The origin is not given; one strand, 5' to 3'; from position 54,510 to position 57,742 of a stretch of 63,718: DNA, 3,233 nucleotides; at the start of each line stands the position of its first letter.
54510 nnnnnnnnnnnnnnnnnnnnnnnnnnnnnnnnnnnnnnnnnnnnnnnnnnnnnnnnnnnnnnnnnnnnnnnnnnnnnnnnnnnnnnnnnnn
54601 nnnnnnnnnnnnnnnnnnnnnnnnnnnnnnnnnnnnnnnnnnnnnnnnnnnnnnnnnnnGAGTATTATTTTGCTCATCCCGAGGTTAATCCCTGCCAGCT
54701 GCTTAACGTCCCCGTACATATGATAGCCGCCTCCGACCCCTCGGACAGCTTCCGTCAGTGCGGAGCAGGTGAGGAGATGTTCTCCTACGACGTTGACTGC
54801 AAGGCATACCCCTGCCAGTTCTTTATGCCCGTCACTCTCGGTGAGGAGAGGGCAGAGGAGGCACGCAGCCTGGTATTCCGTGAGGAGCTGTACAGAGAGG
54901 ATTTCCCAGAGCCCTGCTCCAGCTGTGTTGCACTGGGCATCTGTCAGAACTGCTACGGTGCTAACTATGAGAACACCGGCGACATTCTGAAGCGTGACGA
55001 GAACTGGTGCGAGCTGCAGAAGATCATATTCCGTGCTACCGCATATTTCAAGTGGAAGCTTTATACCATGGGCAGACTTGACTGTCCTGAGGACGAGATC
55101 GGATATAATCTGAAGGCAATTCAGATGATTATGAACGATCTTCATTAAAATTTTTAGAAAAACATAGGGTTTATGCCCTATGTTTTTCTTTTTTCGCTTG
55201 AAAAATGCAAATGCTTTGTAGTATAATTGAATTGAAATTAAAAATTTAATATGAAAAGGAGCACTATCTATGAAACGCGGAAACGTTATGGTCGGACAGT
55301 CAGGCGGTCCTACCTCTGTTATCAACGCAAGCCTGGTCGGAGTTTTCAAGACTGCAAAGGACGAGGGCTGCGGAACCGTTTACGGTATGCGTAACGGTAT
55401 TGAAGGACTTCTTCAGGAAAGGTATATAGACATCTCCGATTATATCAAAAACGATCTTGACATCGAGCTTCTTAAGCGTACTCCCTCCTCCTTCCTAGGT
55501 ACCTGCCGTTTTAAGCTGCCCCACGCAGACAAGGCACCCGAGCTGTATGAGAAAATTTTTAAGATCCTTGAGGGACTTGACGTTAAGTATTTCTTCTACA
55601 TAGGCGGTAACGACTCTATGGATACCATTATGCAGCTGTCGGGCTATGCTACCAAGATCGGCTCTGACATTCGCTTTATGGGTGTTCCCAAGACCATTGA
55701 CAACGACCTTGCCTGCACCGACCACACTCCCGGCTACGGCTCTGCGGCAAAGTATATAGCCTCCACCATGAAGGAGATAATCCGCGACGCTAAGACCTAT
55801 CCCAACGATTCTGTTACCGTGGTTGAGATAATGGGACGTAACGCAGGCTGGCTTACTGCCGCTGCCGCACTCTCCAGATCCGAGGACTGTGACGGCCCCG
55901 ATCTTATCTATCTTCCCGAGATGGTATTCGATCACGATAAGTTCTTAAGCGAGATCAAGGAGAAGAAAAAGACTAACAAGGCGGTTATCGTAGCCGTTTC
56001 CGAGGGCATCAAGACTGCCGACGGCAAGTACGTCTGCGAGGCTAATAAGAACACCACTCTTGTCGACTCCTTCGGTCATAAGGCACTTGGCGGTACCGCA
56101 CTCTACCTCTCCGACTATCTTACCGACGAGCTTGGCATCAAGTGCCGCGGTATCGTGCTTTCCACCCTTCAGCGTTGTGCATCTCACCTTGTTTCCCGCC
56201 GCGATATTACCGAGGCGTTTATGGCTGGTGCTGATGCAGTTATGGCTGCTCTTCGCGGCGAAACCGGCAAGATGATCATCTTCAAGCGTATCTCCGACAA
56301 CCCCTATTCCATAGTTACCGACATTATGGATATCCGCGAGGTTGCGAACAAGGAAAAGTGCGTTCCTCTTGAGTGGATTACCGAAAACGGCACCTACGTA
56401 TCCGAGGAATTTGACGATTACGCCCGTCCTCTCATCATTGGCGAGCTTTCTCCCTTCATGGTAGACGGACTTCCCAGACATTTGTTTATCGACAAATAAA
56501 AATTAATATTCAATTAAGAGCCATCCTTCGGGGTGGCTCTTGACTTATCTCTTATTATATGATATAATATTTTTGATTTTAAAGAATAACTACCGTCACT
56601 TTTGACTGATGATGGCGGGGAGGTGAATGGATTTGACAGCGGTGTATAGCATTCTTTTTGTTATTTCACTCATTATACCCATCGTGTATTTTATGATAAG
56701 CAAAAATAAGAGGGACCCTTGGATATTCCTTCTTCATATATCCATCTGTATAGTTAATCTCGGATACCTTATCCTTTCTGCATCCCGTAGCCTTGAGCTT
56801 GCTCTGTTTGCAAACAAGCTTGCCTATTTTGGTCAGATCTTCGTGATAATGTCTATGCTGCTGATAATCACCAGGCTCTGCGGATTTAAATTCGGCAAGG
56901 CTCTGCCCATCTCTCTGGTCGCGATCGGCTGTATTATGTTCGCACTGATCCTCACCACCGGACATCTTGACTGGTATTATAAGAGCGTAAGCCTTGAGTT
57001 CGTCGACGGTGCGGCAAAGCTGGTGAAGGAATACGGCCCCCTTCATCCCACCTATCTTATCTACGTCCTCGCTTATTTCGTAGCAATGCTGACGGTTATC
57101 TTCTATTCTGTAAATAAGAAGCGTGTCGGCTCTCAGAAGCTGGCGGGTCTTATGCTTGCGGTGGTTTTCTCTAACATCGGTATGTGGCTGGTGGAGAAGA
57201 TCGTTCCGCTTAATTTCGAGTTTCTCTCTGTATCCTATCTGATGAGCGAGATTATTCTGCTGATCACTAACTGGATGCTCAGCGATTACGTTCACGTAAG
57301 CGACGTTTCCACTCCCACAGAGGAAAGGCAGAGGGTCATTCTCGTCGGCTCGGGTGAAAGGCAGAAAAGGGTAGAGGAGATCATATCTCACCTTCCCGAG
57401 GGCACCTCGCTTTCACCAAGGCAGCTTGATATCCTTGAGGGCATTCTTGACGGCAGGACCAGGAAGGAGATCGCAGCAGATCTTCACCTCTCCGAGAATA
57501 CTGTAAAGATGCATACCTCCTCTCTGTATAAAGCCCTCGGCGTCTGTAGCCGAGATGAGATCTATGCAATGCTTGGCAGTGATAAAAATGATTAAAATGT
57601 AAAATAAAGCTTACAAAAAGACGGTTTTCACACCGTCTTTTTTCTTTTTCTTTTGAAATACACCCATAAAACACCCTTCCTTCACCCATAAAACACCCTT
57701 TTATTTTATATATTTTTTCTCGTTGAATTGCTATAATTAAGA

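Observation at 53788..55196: Stand-alone cassette: (CX3)5C-repeat peptide plus a leader-domain-less radical SAM/SPASM enzyme, a second non-canonical SCIFF-like RiPP system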

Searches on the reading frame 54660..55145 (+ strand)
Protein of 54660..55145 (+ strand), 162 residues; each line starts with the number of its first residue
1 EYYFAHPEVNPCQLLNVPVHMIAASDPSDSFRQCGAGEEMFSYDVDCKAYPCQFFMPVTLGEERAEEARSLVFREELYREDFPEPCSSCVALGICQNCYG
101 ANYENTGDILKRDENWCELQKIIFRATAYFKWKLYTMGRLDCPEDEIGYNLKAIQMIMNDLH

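Call 53: search_protein_families(library=ncbifam, proteins=[window:54660-55145:+], max_evalue=10)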
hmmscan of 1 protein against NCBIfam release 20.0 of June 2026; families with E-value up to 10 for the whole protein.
seq(162 aa): 11 families
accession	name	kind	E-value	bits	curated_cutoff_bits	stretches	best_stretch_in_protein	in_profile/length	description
TIGR04085.1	rSAM_more_4Fe4S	domain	1.6e-06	28.5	27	1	34-117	1-93/93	SPASM domain-containing protein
NF047865.1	rSAM_PapB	equivalog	2.1e-06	27.2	340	1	24-109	237-327/330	PapB family radical SAM/SPASM ranthipeptide maturase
TIGR04064.1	rSAM_nif11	equivalog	7.8e-06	24.9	518.7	1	21-130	321-432/459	nif11-like peptide radical SAM maturase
TIGR04119.1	CXXX_matur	equivalog_domain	3.4e-05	23.3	150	1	30-135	80-185/210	CXXX repeat peptide maturase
TIGR04115.1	rSAM_Cxxx_rpt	equivalog_domain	0.00016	21.3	350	1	25-130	242-359/359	radical SAM peptide maturase, CXXX-repeat target family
NF035951.1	rSAM_RumMC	equivalog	0.0011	17.7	720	1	78-122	437-481/510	RumMC family radical SAM sactipeptide maturase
TIGR03974.1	rSAM_six_Cys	equivalog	0.0047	15.9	425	1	32-121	345-439/451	thioether cross-link-forming SCIFF peptide maturase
TIGR04304.1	GeoRSP_SPASM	equivalog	0.013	14.6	300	1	33-107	204-283/293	GeoRSP system SPASM domain protein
NF040492.1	not_ScfB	exception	0.013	14.4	855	1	33-124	345-441/450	ScfB-related radical SAM/SPASM orphan maturase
TIGR04545.1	rSAM_ahbD_hemeb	equivalog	0.026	14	500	1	48-118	263-336/339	heme b synthase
TIGR03906.1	quino_hemo_SAM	equivalog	0.074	11.7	453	1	33-119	344-435/467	quinohemoprotein amine dehydrogenase maturation protein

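Call 54: search_protein_families(library=pfam, proteins=[window:54660-55145:+], max_evalue=10)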
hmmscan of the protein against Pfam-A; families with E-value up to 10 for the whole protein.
seq(162 aa): 0 families

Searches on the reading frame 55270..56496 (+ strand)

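Call 51: search_protein_families(library=ncbifam, proteins=[window:55270-56496:+], max_evalue=0.001)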
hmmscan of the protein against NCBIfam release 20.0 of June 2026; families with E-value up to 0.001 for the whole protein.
window:55270-56496:+ (409 aa): 11 families
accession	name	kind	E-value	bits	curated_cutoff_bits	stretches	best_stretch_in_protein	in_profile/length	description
NF010675.0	PRK14072.1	subfamily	5.1e-150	499.8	273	1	1-405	1-402/416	diphosphate--fructose-6-phosphate 1-phosphotransferase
NF002872.1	PRK03202.1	subfamily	5.7e-48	163.6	253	1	10-371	7-316/323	ATP-dependent 6-phosphofructokinase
TIGR02483.1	PFK_mixed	subfamily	1.2e-47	162.6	430.55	1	8-339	4-312/325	phosphofructokinase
NF010674.0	PRK14071.1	equivalog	1.6e-36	126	544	1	8-345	9-330/360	ATP-dependent 6-phosphofructokinase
TIGR02482.1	PFKA_ATP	equivalog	6.9e-30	104.1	371.35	1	8-276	4-256/301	6-phosphofructokinase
NF005301.0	PRK06830.1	equivalog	1.8e-28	99.2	400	1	27-336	106-400/445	ATP-dependent 6-phosphofructokinase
NF005121.0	PRK06555.1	equivalog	2.5e-23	82.5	395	1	37-274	38-296/404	pyrophosphate--fructose-6-phosphate 1-phosphotransferase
NF041103.1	PFKA_PPi_Ttgales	equivalog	1.2e-20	74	550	1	11-197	6-183/407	diphosphate--fructose-6-phosphate 1-phosphotransferase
TIGR02478.1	6PF1K_euk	equivalog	1.4e-19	69.8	708.4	1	133-309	140-322/744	6-phosphofructokinase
NF005482.0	PRK07085.1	subfamily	2.4e-17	62.7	446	1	6-203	76-267/558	diphosphate--fructose-6-phosphate 1-phosphotransferase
TIGR02477.1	PFKA_PPi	equivalog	1.6e-15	56.6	587.95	1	10-229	74-282/539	diphosphate--fructose-6-phosphate 1-phosphotransferase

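Call 52: search_protein_families(library=pfam, proteins=[window:55270-56496:+], max_evalue=0.001)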
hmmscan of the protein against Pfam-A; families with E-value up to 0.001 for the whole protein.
window:55270-56496:+ (409 aa): 1 family
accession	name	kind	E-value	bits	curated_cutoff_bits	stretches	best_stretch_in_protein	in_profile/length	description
PF00365.25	PFK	-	3.2e-62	210.8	30.9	1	5-293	1-274/277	Phosphofructokinase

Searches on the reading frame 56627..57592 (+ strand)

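Call 51: search_protein_families(library=ncbifam, proteins=[window:56627-57592:+], max_evalue=0.001)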
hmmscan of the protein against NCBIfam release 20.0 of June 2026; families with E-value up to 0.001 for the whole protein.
window:56627-57592:+ (322 aa): 16 families
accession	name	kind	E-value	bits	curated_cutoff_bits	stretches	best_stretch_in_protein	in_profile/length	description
NF041830.1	RR_TF_ErdR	exception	4.8e-07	29.7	390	1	260-311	149-200/213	response regulator transcription factor ErdR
NF007935.0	PRK10651.1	equivalog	1e-06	28.1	250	1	260-312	154-206/216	two-component system response regulator NarL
NF007708.0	PRK10403.1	equivalog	2.3e-06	27.2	343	1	261-309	153-201/215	nitrate/nitrite response regulator protein NarP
NF052366.1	photon_PedR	equivalog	2.5e-06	27.6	120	1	261-302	2-43/74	photosynthetic electron transport-dependent transcriptional regulator PedR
NF007505.1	PRK10100.1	equivalog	3.5e-06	26.9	250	1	256-309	139-192/204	biofilm master transcriptional regulator CsgD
TIGR03020.2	EpsA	equivalog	6.3e-06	26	170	1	259-310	188-239/247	XrtB/PEP-CTERM-associated transcriptional regulator EpsA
NF041232.1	BagY_FevT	exception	7.3e-06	25.1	700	1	251-316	286-351/367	LuxR family transcriptional regulator BagY/FevT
NF047785.1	respo_reg_MadR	equivalog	7.6e-06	25.4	300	1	255-312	142-199/209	MadR family response regulator transcription factor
NF052445.1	RespRegMctR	equivalog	1.1e-05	24.9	300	1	258-310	141-193/205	two-component system response regulator MctR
NF007403.0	PRK09935.1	equivalog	5e-05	23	271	1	260-311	148-199/210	fimbria biosynthesis transcriptional regulator FimZ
NF007561.1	PRK10188.1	equivalog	0.00011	21.7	350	1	247-307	166-225/240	quorum-sensing transcriptional regulator SdiA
NF003420.0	PRK04841.1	equivalog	0.00019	19.6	537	1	260-312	837-889/903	HTH-type transcriptional regulator MalT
NF006900.1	PRK09390.1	equivalog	0.00021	20.9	255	1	260-302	141-183/203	response regulator FixJ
NF038181.1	reg_ATPase_IniR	equivalog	0.00024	19.5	750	1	256-316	761-821/827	isoniazid response ATPase/transcriptional regulator IniR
TIGR03541.1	reg_near_HchA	equivalog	0.00029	20.4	215.6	1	256-309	166-219/232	PA1136 family autoinducer-binding transcriptional regulator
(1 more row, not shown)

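Call 52: search_protein_families(library=pfam, proteins=[window:56627-57592:+], max_evalue=0.001)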
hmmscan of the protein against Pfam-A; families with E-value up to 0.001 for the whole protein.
window:56627-57592:+ (322 aa): 3 families
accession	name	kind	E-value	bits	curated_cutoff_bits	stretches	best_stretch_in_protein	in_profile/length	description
PF00196.25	GerE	-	3.7e-15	55.7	23.5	1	261-315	2-56/57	Bacterial regulatory proteins, luxR family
PF16927.11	HisKA_7TM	-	5.9e-14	52.9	28.6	1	12-213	3-212/224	N-terminal 7TM region of histidine kinase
PF08281.18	Sigma70_r4_2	-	2.6e-05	24.2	25.7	1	261-297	10-47/54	Sigma-70, region 4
